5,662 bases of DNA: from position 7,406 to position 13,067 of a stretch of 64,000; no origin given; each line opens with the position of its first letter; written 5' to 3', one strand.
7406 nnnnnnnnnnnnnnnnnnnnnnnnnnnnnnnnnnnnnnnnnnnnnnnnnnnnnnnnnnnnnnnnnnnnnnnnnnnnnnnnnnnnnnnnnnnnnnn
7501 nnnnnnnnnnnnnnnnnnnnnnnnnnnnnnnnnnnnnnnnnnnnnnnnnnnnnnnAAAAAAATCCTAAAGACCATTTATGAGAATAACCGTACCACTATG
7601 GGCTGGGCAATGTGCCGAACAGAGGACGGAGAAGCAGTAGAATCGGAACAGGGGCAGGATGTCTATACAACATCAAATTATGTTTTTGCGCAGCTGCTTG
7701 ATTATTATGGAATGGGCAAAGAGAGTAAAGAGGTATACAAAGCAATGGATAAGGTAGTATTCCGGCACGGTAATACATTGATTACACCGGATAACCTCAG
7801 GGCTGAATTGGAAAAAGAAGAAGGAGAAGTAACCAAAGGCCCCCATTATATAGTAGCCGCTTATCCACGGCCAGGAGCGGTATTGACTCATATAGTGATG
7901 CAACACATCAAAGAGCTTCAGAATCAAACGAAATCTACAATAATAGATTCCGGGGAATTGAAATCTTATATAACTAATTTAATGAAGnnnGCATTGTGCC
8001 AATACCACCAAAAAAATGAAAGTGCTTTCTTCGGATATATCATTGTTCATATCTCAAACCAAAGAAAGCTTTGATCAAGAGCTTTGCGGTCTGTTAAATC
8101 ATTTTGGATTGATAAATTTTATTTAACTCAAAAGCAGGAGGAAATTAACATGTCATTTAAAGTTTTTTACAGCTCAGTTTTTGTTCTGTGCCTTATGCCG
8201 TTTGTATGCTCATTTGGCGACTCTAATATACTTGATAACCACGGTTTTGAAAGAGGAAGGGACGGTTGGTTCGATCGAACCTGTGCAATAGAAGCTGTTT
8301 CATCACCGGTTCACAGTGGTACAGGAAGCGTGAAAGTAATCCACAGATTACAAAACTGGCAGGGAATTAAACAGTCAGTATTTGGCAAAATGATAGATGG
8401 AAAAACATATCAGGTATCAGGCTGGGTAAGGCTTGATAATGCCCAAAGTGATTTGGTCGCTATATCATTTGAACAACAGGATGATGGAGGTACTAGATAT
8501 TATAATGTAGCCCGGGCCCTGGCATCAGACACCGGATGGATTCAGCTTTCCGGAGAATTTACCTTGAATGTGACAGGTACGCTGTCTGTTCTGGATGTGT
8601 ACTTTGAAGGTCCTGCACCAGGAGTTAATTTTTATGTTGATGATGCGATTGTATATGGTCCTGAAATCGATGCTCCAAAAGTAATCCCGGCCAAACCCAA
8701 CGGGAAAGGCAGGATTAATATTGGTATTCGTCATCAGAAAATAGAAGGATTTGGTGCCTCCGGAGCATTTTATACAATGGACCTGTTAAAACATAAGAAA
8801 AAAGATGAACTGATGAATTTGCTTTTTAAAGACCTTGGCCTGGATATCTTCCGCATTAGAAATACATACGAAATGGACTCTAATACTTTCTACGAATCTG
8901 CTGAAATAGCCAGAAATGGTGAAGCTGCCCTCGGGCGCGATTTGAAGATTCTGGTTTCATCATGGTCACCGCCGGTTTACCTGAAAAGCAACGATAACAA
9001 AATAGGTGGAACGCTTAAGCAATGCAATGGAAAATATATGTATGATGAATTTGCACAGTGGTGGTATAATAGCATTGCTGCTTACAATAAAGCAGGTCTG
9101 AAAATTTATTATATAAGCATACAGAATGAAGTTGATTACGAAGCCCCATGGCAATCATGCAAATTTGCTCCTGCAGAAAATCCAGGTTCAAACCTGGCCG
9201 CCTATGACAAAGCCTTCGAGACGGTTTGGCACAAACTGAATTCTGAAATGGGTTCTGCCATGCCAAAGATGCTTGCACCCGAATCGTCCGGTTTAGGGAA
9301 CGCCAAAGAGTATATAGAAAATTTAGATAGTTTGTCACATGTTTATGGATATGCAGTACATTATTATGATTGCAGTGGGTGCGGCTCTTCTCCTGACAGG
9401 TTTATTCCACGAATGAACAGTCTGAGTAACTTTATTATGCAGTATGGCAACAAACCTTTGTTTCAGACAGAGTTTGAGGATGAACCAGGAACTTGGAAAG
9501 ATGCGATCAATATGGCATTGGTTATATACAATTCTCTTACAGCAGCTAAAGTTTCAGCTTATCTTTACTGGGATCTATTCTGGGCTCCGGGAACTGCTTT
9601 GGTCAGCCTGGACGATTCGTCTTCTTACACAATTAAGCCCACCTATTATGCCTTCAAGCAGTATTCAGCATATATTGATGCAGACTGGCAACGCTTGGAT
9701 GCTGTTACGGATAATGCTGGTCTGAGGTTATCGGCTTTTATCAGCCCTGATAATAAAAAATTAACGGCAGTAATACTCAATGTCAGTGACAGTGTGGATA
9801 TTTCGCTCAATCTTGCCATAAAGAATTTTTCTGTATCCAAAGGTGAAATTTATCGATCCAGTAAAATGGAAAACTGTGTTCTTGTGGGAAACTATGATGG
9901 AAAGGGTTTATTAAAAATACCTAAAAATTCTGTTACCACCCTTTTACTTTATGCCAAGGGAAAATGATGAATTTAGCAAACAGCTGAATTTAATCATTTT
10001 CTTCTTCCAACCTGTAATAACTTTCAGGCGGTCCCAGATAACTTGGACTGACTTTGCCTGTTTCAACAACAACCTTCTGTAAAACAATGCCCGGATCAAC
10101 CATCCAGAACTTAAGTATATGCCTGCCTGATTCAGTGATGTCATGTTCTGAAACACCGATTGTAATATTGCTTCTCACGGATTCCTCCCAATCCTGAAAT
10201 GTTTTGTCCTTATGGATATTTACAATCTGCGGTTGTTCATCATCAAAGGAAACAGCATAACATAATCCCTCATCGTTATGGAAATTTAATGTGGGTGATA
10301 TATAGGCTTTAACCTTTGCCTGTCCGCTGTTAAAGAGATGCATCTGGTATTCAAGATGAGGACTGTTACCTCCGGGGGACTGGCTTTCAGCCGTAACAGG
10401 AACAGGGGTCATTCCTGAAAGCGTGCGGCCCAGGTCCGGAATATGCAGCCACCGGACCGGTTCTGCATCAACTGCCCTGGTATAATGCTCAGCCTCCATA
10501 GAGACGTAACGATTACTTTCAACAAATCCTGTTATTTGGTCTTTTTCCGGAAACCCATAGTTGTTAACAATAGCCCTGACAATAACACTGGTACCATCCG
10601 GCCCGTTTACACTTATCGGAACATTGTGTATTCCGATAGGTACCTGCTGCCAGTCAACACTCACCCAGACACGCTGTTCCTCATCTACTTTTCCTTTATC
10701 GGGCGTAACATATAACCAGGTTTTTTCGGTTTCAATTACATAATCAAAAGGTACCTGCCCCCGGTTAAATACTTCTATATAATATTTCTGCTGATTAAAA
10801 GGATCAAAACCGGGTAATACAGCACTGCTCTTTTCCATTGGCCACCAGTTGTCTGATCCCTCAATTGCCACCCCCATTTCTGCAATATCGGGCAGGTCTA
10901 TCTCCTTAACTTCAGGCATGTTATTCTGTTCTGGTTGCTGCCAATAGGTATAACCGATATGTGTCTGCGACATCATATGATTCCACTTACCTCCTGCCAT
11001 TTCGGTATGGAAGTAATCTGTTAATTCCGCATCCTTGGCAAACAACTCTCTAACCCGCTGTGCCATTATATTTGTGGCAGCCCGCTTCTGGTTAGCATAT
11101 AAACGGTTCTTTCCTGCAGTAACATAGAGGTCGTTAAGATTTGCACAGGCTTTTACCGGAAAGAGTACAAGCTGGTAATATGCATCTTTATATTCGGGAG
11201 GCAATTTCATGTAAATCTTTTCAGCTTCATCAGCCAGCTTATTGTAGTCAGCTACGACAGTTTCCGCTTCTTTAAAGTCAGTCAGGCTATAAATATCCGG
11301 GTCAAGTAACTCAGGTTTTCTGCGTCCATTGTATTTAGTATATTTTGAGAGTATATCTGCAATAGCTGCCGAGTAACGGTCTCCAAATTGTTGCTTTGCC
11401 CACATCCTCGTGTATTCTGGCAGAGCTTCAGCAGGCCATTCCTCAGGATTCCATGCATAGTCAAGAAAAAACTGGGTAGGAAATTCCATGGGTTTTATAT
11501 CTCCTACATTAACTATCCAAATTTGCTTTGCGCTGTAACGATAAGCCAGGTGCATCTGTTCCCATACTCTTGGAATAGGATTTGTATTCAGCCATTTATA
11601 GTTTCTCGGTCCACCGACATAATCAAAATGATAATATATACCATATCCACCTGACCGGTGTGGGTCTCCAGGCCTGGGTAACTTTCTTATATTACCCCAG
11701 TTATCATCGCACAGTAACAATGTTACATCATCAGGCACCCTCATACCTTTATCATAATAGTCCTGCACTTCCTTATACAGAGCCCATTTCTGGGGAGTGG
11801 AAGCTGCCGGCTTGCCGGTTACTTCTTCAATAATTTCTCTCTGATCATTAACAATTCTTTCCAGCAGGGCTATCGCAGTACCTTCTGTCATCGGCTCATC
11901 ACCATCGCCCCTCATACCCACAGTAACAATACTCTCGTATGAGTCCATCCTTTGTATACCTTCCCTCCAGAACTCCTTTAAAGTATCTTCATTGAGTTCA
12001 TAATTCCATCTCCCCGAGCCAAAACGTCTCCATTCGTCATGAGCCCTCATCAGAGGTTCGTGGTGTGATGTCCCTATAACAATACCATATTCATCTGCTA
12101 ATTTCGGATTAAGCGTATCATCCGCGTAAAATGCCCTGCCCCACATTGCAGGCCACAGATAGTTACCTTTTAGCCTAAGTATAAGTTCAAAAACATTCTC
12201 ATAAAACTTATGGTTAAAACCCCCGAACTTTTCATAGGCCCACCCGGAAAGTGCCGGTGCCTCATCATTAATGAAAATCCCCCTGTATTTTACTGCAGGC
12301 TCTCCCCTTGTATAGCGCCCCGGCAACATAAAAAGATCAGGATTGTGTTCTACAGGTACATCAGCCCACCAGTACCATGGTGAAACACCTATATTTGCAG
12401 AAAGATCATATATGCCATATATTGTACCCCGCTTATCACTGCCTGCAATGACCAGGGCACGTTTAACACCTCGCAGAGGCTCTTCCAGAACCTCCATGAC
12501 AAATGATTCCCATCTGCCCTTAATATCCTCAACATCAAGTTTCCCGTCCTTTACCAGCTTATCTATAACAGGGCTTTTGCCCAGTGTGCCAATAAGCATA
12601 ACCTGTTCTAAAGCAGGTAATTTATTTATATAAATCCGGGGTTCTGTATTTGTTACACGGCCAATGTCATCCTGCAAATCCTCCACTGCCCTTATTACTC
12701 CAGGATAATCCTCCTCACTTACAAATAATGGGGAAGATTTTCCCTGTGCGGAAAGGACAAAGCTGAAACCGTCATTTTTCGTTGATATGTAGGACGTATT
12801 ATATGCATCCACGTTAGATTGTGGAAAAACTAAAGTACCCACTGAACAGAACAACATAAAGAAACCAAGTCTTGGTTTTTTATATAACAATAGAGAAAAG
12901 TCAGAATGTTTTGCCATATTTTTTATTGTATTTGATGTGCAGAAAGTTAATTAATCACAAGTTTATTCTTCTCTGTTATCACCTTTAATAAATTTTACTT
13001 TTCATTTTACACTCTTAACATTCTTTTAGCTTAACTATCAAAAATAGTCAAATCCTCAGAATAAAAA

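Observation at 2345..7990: Cytoplasmic PfkB kinase - atypical GH3 - divergent GH116 cassette inside a xylan locus: possible undescribed sugar catabolic route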

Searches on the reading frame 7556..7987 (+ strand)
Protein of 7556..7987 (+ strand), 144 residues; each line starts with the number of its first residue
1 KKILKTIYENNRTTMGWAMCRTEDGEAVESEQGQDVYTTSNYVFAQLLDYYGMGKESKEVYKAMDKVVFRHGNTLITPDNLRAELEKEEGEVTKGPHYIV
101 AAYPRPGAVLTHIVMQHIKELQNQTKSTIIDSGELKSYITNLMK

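Call 40: search_solved_structures(query=window:7556-7987:+, max_evalue=10, show_alignments=3)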
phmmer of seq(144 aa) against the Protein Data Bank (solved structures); distinct sequences matched with E-value up to 10: 1.
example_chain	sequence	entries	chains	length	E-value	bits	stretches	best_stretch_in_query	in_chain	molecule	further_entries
7pwf_D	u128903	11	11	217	1.1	12.4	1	18-115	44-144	Ribosomal protein S3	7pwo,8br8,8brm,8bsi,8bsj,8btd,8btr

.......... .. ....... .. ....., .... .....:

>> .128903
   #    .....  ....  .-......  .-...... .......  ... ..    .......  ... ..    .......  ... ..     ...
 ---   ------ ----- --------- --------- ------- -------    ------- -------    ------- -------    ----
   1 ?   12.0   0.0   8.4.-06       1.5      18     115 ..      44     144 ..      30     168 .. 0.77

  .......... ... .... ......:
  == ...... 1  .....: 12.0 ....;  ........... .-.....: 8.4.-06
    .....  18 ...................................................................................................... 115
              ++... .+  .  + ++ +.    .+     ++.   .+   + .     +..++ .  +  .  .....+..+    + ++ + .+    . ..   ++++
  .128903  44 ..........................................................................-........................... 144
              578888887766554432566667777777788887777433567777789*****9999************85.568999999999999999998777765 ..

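Call 70: search_solved_structures(query=A4, max_evalue=10, show_alignments=5)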
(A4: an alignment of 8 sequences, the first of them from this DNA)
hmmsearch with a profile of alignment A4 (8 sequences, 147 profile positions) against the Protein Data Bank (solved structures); distinct sequences matched with E-value up to 10: 11.
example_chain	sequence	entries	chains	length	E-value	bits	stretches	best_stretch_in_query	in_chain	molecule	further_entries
5fjs_A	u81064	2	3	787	0.071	16.1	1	2-60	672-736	GLUCOSYLCERAMIDASE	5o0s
5npf_A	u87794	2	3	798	0.072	16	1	2-60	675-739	Glucosylceramidase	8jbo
7dks_A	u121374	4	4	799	0.073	16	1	2-60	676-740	beta-glucosidase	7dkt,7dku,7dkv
7dkw_A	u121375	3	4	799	0.073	16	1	2-60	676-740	beta-glucosidase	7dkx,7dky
8i5o_A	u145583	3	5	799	0.073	16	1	2-60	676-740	beta-glucosidase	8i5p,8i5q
8i5r_A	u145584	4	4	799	0.073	16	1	2-60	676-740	beta-glucosidase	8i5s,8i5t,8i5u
5bvu_A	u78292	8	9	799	0.073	16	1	2-60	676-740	beta-glucosidase | Glucosylceramidase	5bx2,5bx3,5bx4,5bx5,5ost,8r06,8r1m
7w2v_A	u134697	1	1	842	0.078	15.9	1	2-60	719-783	Glucosylceramidase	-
7w2w_A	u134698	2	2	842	0.078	15.9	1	2-60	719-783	Glucosylceramidase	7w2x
7w2t_A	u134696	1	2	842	0.11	15.4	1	2-60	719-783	Glucosylceramidase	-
7w2s_A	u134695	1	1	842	0.18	14.8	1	2-60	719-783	Glucosylceramidase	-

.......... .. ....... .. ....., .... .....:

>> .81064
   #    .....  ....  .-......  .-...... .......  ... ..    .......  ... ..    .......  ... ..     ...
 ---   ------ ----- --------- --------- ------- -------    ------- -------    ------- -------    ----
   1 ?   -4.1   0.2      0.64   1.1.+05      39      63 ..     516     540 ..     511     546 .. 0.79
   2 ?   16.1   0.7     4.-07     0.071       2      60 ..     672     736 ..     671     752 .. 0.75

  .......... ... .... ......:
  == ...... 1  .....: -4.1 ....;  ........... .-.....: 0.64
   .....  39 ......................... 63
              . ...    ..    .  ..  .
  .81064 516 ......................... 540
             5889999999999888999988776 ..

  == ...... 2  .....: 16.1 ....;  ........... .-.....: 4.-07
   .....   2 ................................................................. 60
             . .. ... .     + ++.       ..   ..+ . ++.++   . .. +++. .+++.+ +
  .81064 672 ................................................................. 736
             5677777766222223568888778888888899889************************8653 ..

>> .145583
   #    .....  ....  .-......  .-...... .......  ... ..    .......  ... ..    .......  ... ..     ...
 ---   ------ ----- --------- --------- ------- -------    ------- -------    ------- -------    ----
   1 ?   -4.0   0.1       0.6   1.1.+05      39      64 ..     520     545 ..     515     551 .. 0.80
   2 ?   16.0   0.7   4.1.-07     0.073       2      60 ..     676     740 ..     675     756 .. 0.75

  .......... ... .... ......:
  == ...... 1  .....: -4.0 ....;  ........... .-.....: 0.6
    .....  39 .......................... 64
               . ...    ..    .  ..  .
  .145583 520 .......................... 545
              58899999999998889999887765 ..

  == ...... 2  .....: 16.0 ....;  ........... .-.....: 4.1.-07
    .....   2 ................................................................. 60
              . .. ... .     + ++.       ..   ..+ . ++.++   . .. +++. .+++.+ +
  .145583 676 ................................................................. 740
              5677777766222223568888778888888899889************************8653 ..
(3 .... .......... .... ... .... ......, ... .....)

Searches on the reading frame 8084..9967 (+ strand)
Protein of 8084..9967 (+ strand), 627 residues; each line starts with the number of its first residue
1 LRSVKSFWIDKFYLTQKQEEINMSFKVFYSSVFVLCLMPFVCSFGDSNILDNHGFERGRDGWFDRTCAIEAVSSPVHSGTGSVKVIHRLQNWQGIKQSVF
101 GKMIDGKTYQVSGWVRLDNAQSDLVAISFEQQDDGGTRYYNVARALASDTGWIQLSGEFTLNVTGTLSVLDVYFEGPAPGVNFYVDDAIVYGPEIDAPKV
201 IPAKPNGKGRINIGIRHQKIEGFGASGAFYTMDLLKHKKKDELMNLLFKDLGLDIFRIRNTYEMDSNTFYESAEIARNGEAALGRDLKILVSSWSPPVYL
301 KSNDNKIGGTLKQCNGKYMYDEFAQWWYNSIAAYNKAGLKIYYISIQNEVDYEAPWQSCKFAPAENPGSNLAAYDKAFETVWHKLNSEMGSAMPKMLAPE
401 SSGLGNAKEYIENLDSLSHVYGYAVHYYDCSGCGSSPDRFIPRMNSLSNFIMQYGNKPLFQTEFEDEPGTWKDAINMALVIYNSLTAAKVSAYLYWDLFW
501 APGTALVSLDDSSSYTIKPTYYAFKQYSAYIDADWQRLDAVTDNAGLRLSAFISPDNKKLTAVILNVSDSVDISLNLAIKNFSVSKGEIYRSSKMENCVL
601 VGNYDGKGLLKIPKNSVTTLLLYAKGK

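Call 4: search_protein_families(library=pfam, proteins=[window:8084-9967:+], max_evalue=0.01)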
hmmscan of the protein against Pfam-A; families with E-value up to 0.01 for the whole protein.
window:8084-9967:+ (627 aa): 5 families
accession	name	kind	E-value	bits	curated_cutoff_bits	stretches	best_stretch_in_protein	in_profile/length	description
PF02018.23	CBM_4_9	-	3.2e-25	89.5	25.9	1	47-179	1-135/136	Carbohydrate binding domain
PF02055.22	Glyco_hydro_30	-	1.4e-05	24.7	23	1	283-363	90-175/348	Glycosyl hydrolase family 30 TIM-barrel domain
PF14587.12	Glyco_hydr_30_2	-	0.00024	21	27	0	288-354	120-187/364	O-Glycosyl hydrolase family 30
PF17189.10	Glyco_hydro_30C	-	0.00065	20.2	22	1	537-620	4-65/65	Glycosyl hydrolase family 30 beta sandwich domain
PF02057.21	Glyco_hydro_59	-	0.00082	19.2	27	1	284-498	87-254/294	Glycosyl hydrolase family 59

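Call 5: search_protein_families(library=ncbifam, proteins=[window:8084-9967:+], max_evalue=0.01)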
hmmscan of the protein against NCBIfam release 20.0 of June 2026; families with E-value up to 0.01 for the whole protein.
window:8084-9967:+ (627 aa): 3 families
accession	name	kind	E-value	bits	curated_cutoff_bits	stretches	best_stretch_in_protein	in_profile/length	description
NF052434.1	Mep72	equivalog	1e-17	64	645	1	49-187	433-572/573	biofilm-associated metzincin protease Mep72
NF052681.1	EndoxylXynCBac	equivalog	5.4e-17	62.1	650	1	209-620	9-391/395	glucuronoarabinoxylan endo-1,4-beta-xylanase XynC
NF053856.1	Nd1_6BtaGucnBT3312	equivalog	2.2e-06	26.6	700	1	285-349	161-229/483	endo-1,6-beta-glucanase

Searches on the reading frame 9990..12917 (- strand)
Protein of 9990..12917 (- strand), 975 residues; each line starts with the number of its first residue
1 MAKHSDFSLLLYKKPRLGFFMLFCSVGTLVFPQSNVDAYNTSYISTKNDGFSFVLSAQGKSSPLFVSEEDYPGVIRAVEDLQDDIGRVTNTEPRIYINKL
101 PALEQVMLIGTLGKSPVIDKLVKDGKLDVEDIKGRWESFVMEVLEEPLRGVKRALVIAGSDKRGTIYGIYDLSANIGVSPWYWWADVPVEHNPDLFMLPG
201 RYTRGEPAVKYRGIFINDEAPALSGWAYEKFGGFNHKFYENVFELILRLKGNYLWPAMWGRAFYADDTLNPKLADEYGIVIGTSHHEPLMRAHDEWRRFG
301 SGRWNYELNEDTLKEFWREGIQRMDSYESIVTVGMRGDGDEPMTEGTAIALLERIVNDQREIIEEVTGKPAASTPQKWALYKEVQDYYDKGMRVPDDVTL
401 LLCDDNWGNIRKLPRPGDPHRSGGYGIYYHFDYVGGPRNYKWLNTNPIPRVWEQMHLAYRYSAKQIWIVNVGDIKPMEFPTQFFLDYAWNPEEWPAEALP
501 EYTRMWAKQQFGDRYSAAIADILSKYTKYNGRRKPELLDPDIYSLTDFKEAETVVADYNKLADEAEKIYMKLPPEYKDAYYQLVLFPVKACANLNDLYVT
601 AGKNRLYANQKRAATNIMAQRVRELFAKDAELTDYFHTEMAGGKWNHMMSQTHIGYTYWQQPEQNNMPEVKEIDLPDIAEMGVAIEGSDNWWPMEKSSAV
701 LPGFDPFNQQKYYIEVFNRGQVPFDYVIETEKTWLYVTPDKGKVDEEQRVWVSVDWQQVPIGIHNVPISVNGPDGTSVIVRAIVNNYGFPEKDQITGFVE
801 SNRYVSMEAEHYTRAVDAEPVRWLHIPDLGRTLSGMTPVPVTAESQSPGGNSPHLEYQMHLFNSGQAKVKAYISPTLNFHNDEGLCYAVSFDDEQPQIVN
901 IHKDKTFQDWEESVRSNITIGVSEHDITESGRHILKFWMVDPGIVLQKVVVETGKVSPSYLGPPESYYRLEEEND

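Call 4: search_protein_families(library=pfam, proteins=[window:9990-12917:-], max_evalue=0.01)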
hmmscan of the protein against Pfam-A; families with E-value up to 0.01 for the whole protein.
window:9990-12917:- (975 aa): 3 families
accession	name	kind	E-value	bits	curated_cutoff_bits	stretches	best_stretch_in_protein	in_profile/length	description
PF15979.11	Glyco_hydro_115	-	3.7e-158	526.8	27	1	205-537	2-335/335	Glycosyl hydrolase family 115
PF17829.7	GH115_C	-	4.5e-64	215.8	24.1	1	797-965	1-172/172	Glycosyl hydrolase family 115 C-terminal domain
PF03648.19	Glyco_hydro_67N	-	0.0062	17.2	24.3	0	70-172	30-120/120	Glycosyl hydrolase family 67 N-terminus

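Call 5: search_protein_families(library=ncbifam, proteins=[window:9990-12917:-], max_evalue=0.01)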
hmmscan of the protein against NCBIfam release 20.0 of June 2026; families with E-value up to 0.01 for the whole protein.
window:9990-12917:- (975 aa): 0 families
